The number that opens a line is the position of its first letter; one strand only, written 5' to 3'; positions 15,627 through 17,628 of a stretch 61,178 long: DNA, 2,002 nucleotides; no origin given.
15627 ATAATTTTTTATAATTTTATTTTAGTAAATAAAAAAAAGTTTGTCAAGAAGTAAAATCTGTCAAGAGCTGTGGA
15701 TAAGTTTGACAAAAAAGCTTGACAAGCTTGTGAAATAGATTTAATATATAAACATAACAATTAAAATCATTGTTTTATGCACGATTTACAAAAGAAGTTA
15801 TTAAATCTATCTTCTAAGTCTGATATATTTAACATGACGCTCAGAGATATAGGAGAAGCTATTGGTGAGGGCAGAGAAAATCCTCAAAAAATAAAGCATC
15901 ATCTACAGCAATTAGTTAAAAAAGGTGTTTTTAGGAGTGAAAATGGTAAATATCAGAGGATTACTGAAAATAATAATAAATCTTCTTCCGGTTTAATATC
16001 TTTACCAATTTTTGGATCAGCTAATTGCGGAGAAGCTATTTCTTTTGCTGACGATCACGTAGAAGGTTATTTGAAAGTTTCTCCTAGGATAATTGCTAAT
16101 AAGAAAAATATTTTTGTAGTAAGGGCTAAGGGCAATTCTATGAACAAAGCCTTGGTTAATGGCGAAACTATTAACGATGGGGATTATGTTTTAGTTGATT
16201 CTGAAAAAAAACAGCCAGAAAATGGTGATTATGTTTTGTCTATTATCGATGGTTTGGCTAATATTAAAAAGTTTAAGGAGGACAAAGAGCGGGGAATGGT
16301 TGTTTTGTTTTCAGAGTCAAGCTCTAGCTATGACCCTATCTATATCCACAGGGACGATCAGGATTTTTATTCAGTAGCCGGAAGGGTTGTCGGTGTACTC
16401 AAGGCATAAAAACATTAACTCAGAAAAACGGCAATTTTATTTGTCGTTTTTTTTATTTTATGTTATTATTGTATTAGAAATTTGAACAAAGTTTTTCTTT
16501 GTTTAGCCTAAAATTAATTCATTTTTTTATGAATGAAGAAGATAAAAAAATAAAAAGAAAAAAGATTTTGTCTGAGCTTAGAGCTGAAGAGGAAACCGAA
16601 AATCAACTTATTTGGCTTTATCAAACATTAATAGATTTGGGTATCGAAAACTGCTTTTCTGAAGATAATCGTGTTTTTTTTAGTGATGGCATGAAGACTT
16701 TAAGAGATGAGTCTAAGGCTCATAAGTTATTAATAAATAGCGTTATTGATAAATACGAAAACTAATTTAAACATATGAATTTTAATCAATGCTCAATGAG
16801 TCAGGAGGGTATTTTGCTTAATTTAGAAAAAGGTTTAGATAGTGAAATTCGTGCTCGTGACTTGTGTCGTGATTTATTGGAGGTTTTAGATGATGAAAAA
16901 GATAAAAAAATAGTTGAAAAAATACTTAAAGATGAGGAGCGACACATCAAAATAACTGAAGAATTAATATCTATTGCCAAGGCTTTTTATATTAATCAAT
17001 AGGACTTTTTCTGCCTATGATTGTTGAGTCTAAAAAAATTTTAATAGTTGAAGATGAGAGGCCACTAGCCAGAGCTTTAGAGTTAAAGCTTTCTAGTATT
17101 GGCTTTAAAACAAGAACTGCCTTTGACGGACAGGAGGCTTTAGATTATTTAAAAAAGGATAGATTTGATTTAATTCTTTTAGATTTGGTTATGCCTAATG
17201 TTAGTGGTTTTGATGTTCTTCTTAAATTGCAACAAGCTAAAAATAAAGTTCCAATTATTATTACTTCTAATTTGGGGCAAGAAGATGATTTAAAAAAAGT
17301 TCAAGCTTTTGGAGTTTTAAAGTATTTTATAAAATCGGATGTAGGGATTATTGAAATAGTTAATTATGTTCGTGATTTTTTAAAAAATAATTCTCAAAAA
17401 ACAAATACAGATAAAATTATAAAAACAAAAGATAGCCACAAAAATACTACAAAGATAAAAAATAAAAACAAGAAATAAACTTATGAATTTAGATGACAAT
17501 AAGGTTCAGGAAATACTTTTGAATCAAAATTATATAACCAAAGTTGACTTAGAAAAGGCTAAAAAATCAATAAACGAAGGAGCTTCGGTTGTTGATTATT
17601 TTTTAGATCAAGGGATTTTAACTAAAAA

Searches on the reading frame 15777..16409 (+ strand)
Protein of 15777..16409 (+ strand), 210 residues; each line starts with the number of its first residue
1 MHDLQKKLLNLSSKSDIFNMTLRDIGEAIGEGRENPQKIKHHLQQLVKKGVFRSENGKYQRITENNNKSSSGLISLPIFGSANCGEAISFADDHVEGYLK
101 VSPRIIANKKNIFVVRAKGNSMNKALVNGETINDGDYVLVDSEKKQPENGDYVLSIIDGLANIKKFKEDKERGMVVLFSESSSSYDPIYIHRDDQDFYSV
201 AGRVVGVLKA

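Call 89: search_protein_families(library=pfam, proteins=[window:15777-16409:+], max_evalue=0.00001)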
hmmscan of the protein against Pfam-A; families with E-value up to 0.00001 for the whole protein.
window:15777-16409:+ (210 aa): 1 family
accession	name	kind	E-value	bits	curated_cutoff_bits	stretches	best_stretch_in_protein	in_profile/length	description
PF00717.28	Peptidase_S24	-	4.3e-20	72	23.3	1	77-205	1-116/116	Peptidase S24-like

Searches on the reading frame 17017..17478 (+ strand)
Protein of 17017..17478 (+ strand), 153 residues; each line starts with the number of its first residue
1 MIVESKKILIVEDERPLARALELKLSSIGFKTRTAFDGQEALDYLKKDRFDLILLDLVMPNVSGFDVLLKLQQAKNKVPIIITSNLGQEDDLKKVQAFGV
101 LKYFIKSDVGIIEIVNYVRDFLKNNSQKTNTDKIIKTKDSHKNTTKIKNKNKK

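Call 90: search_protein_families(library=pfam, proteins=[window:17017-17478:+], max_evalue=0.00001)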
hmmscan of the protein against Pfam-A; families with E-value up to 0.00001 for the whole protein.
window:17017-17478:+ (153 aa): 1 family
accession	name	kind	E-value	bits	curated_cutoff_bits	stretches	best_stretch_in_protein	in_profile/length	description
PF00072.30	Response_reg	-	5.4e-21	75.3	30.2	1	8-107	1-100/111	Response regulator receiver domain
